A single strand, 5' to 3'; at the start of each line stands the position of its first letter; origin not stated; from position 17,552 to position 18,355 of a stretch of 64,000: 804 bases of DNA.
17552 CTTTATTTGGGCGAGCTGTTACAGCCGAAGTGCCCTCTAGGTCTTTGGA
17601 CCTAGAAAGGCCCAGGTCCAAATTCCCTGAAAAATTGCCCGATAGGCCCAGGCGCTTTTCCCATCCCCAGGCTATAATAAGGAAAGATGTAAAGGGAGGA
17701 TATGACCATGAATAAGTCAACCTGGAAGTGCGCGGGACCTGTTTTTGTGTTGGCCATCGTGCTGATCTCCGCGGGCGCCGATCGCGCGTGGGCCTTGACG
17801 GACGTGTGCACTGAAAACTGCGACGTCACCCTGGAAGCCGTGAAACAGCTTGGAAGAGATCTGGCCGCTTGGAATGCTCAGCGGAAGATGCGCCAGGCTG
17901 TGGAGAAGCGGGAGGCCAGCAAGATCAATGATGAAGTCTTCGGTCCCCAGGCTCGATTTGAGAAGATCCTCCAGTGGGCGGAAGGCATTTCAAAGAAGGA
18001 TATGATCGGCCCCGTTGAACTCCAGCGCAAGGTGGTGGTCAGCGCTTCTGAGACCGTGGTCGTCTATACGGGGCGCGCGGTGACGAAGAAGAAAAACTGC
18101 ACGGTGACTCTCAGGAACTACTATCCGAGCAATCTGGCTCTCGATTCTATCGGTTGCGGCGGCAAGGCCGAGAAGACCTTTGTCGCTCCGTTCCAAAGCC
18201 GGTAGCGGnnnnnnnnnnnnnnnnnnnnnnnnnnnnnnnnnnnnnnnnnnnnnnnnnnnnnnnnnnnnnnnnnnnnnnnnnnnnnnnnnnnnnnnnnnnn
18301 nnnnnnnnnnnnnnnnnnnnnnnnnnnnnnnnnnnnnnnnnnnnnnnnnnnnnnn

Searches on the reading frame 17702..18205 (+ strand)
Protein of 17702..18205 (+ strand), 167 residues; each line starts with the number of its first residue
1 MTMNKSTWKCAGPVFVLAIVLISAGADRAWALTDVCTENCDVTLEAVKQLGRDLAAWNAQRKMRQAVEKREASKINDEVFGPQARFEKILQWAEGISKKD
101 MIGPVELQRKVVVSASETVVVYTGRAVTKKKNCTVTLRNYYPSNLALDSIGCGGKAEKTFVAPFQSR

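Call 18: search_protein_families(library=pfam, proteins=[window:17702-18205:+])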
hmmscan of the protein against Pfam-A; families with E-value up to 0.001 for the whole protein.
window:17702-18205:+ (167 aa): 0 families

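Call 103: search_protein_families(library=pfam, proteins=[window:17702-18205:+], max_evalue=1)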
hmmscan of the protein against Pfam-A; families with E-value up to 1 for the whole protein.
window:17702-18205:+ (167 aa): 1 family
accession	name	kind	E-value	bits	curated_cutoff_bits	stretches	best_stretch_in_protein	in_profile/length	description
PF22232.2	TraI_hel_assoc_N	-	0.12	13.5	27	1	78-134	27-83/99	TraI helicase-associated ssDNA bd, N-terminal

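Call 104: search_protein_families(library=ncbifam, proteins=[window:17702-18205:+], max_evalue=0.1)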
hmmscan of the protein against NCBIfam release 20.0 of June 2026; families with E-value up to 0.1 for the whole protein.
window:17702-18205:+ (167 aa): 1 family
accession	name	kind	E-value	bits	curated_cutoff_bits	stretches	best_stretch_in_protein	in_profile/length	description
NF041310.1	Prot_Kin_Rio1_Halo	equivalog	0.03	13.7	480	0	16-54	170-208/273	serine/threonine-protein kinase Rio1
